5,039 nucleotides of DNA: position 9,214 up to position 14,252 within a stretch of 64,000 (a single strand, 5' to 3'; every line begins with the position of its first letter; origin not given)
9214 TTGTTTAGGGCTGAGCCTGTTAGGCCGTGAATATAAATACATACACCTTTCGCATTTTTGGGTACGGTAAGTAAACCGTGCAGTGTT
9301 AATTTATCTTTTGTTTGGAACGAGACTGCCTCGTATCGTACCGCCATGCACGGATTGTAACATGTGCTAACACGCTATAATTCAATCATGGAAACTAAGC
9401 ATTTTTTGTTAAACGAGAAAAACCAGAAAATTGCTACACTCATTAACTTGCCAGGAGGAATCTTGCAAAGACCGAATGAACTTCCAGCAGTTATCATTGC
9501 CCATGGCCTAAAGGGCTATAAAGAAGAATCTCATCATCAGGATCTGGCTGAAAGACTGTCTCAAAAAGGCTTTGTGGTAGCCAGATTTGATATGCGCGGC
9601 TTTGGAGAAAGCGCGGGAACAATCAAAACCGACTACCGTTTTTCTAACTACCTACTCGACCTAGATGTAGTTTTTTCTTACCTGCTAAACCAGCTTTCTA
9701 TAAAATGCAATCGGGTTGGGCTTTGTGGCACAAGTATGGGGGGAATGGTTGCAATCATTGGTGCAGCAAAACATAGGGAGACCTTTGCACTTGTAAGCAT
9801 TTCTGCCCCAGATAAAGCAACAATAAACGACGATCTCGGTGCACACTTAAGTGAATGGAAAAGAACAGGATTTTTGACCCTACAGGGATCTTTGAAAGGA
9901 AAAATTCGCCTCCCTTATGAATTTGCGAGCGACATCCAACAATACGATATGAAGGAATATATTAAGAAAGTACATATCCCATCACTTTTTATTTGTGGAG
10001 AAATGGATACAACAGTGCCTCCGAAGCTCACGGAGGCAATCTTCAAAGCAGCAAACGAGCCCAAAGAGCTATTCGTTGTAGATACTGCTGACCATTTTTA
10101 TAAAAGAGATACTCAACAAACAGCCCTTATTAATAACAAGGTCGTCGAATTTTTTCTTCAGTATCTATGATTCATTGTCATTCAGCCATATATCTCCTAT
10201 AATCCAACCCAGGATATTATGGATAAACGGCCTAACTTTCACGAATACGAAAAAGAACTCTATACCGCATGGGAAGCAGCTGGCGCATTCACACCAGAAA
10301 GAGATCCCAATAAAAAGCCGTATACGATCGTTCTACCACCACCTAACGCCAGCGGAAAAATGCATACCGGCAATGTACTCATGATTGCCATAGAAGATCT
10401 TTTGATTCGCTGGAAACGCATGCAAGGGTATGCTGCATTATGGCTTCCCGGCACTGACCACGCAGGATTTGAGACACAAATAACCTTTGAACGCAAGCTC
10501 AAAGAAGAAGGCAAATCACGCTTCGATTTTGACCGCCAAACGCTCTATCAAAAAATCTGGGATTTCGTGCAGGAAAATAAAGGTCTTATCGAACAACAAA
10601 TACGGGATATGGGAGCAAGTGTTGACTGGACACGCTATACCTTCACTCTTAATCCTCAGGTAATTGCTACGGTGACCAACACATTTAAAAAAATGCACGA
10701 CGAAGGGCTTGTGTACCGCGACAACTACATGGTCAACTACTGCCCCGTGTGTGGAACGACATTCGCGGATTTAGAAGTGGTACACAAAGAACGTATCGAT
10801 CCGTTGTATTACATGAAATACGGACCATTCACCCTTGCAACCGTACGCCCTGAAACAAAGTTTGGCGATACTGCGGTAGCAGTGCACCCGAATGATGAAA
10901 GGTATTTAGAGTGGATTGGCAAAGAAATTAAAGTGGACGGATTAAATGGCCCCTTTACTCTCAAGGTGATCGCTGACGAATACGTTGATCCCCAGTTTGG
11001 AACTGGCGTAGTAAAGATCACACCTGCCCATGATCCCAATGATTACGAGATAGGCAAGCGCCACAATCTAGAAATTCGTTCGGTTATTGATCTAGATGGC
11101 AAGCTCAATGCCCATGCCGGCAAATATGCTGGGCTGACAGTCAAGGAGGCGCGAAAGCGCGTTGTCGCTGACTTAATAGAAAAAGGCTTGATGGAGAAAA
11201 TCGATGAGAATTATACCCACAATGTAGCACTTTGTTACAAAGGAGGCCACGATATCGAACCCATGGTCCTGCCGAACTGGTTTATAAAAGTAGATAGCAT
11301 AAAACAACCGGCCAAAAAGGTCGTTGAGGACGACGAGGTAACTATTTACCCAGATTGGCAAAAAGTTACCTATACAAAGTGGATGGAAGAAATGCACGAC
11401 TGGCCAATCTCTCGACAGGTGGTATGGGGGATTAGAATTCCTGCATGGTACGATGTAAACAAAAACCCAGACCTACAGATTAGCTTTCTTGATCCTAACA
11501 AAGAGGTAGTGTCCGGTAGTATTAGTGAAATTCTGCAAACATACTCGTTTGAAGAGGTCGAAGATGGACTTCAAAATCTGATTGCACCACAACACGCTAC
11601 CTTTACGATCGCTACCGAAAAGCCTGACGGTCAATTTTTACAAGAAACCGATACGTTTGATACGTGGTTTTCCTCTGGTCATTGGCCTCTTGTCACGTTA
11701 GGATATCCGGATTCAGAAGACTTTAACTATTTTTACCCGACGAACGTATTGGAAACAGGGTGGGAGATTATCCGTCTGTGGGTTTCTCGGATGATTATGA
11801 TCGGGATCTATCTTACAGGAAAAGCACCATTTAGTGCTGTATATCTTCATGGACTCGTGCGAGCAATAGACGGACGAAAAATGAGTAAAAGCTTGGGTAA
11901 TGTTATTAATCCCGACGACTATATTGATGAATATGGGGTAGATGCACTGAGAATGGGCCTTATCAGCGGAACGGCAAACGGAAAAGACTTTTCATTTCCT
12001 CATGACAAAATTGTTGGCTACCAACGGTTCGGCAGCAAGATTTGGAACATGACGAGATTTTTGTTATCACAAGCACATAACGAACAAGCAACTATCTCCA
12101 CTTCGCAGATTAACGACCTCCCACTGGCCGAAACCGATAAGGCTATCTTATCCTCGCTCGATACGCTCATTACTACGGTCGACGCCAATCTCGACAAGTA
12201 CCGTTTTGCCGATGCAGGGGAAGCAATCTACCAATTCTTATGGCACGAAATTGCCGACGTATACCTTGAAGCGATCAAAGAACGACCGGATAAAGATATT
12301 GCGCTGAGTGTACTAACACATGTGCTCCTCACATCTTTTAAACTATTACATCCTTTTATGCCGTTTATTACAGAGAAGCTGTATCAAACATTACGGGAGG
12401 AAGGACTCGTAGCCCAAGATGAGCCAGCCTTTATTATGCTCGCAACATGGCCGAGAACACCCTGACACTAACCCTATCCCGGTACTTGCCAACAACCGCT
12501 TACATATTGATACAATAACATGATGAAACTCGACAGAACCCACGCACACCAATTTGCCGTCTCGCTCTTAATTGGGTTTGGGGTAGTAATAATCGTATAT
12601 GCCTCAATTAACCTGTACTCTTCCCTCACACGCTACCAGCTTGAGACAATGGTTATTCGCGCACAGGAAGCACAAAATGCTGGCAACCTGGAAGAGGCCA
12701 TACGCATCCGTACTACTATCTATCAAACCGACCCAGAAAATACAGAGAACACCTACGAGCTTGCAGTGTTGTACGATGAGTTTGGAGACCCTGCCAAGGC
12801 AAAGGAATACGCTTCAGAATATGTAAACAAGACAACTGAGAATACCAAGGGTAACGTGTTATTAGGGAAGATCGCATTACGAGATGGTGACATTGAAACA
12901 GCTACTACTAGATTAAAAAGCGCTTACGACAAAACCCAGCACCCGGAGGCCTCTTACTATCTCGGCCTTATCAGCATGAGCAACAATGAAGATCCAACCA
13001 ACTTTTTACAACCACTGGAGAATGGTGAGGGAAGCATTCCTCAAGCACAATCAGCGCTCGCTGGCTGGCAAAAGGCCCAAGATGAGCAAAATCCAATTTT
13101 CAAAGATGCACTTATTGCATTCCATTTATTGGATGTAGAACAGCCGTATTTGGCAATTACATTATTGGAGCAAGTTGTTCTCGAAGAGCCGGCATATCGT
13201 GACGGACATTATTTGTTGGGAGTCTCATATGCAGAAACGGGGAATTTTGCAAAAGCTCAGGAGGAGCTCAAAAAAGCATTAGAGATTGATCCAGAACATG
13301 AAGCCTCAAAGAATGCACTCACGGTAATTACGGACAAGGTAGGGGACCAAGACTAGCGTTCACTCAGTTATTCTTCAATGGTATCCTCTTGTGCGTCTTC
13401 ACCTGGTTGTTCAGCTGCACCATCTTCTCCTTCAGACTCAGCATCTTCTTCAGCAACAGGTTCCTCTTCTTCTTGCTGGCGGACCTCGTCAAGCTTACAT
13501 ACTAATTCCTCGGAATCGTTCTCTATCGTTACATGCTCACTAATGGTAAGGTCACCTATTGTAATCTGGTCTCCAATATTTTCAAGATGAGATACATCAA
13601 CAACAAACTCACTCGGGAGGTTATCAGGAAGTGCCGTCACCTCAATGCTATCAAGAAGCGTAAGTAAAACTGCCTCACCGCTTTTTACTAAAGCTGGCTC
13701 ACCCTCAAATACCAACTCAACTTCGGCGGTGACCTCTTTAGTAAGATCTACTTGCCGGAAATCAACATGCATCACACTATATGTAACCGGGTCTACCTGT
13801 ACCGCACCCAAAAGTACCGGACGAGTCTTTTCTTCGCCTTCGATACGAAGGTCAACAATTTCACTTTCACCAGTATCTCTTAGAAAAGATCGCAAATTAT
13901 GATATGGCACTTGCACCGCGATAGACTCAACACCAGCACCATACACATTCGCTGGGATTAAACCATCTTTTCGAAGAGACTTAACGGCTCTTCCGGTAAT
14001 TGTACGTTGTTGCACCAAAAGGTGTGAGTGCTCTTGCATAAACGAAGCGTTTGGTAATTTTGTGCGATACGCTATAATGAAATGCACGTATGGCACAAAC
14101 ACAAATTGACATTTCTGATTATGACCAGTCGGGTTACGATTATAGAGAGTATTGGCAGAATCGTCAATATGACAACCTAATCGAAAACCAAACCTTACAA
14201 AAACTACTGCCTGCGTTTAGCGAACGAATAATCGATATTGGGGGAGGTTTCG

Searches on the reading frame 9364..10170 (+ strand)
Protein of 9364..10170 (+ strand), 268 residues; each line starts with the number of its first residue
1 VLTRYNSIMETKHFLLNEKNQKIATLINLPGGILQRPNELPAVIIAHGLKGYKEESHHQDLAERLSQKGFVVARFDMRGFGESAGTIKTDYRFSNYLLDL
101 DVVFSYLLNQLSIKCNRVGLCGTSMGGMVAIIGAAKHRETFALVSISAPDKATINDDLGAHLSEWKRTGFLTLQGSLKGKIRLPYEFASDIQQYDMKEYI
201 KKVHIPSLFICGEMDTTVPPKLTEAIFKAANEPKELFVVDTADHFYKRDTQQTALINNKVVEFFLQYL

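Call 22: search_protein_families(library=pfam, proteins=[window:9364-10170:+], max_evalue=0.001)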
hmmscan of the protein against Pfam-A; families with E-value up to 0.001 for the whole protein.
window:9364-10170:+ (268 aa): 14 families
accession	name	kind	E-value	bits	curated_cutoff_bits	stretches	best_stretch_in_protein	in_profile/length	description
PF12146.15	Hydrolase_4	-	7.6e-21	74.9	27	1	42-149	6-109/239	Serine aminopeptidase, S33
PF00561.26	Abhydrolase_1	-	8.2e-17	62.1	25.8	1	41-156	1-103/245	alpha/beta hydrolase fold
PF00326.27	Peptidase_S9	-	2.5e-11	43.9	22.6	1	65-268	10-210/213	Prolyl oligopeptidase family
PF02129.25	Peptidase_S15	-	6.2e-11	42.9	23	1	22-149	4-128/262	X-Pro dipeptidyl-peptidase (S15 family)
PF01738.24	DLH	-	3.6e-09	37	21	1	36-139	7-120/217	Dienelactone hydrolase family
PF00756.26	Esterase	-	5.4e-08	33.3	22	1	20-150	5-149/251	Putative esterase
PF05448.18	AXE1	-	1.6e-07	30.9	21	1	193-256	252-315/321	Acetyl xylan esterase (AXE1)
PF20408.4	Abhydrolase_11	-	3e-07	30.8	27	1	42-249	4-170/193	Alpha/beta hydrolase domain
PF12697.13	Abhydrolase_6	-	1.3e-06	29.7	26.3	1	58-160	17-106/217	Alpha/beta hydrolase family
PF20434.5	BD-FAE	-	2.7e-06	27.5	26.8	1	38-226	11-211/215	BD-FAE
PF12740.14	PETase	-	6.2e-06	26.2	28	0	42-146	56-155/263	PET hydrolase-like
PF08840.17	BAAT_C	-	3.9e-05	24.2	20.9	1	105-217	11-126/210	BAAT / Acyl-CoA thioester hydrolase C terminal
PF03959.19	FSH1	-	6.2e-05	23.2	21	1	97-235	82-191/211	Serine hydrolase (FSH1)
PF02273.21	Acyl_transf_2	-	0.00022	21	20.3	1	13-133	5-118/294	Acyl transferase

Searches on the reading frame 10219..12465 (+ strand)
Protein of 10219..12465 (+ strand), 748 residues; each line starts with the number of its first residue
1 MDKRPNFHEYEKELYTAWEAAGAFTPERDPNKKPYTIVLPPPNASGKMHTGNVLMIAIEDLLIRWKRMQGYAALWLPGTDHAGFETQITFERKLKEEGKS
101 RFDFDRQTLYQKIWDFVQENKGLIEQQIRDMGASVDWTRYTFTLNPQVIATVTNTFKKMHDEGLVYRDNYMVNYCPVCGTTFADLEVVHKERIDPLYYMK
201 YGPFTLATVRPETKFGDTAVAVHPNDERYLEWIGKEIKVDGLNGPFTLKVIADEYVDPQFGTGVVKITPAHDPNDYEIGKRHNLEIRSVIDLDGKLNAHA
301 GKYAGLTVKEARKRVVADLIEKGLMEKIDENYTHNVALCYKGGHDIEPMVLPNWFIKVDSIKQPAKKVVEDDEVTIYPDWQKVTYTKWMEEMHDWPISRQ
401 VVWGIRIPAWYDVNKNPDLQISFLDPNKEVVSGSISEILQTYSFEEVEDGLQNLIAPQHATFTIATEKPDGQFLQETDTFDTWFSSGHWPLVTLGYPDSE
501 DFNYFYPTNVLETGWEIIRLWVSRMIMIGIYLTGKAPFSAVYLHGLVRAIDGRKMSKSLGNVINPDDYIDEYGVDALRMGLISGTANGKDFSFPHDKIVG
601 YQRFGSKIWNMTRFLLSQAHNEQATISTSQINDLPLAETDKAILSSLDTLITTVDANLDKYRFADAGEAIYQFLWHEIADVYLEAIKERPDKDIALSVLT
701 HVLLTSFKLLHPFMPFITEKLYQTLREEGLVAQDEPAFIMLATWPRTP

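Call 22: search_protein_families(library=pfam, proteins=[window:10219-12465:+], max_evalue=0.001)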
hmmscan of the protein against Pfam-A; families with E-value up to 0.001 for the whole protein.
window:10219-12465:+ (748 aa): 5 families
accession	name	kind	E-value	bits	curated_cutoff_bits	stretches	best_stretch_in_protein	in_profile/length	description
PF00133.28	tRNA-synt_1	-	8.9e-123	410.5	22.7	1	14-592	2-412/414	tRNA synthetases class I (I, L, M and V)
PF08264.19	Anticodon_1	-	1.1e-27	97.2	25.1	1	640-746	1-106/148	Anticodon-binding domain of tRNA ligase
PF09334.17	tRNA-synt_1g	-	2e-24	86.6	20.1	2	41-187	7-135/391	tRNA synthetases class I (M)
PF13603.12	tRNA-synt_1_2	-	8.3e-06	25.9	25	1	249-295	99-145/185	Leucyl-tRNA synthetase, editing domain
PF01406.26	tRNA-synt_1e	-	9.8e-05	22.3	27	1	537-584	236-283/301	tRNA synthetases class I (C) catalytic domain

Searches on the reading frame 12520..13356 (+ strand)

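Call 22: search_protein_families(library=pfam, proteins=[window:12520-13356:+], max_evalue=0.001)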
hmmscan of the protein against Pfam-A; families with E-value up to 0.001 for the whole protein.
window:12520-13356:+ (278 aa): 17 families
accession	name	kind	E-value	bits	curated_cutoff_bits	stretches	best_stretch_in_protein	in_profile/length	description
PF14559.12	TPR_19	-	6e-17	62.2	25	2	211-267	9-65/68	Tetratricopeptide repeat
PF13432.12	TPR_16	-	1.2e-13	51.6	32.7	1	204-259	8-63/65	Tetratricopeptide repeat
PF07719.23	TPR_2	-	2.2e-12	46.5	27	1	229-260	3-34/34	Tetratricopeptide repeat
PF13181.12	TPR_8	-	1.7e-11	43.7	25.7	1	230-260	4-34/34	Tetratricopeptide repeat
PF13428.12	TPR_14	-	1.9e-10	40.8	23.5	0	229-262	3-36/44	Tetratricopeptide repeat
PF00515.34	TPR_1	-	2e-08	34.1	27.8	1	229-260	3-34/34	Tetratricopeptide repeat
PF13424.12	TPR_12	-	5.5e-08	33.3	30.1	0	232-259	8-40/77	Tetratricopeptide repeat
PF12895.13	ANAPC3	-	1.6e-07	32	27.2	0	55-131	3-78/82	Anaphase-promoting complex, cyclosome, subunit 3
PF13431.12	TPR_17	-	9.3e-07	29.1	24.4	0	70-95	8-33/34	Tetratricopeptide repeat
PF13174.12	TPR_6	-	4.6e-06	27.4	26.3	0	231-259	4-32/33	Tetratricopeptide repeat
PF23914.1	TPR_CcmH_CycH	-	4.6e-06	27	42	0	103-141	44-82/158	Cytochrome c-type biogenesis protein H TPR domain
PF14853.12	Fis1_TPR_C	-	1.7e-05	25.4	25.3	1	227-274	1-48/53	Fis1 C-terminal tetratricopeptide repeat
PF25062.1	ARM_TT21_N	-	3.6e-05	24.1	40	0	72-155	96-179/222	Tetratricopeptide repeat protein 21 N-terminal ARM repeat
PF13371.12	TPR_9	-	3.8e-05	24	35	0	52-102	6-56/73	Tetratricopeptide repeat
PF07721.20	TPR_4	-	4e-05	24.3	27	0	230-250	4-24/26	Tetratricopeptide repeat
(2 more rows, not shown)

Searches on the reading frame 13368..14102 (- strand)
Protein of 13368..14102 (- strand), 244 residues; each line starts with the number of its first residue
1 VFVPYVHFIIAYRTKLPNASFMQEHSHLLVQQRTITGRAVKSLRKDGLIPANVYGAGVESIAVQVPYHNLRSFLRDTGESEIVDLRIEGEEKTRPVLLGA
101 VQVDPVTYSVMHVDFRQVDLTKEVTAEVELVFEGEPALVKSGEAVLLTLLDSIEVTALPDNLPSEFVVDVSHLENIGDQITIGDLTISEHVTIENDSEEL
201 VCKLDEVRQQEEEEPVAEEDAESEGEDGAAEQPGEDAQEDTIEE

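Call 22: search_protein_families(library=pfam, proteins=[window:13368-14102:-], max_evalue=0.001)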
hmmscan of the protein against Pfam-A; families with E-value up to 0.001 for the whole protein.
window:13368-14102:- (244 aa): 2 families
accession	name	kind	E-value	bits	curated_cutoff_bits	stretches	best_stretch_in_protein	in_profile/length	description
PF01386.24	Ribosomal_L25p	-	3.3e-20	72.8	23.6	1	30-115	3-82/82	Ribosomal L25p family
PF14693.11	Ribosomal_TL5_C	-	5.9e-19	68.6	27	1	123-206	1-82/84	Ribosomal protein TL5, C-terminal domain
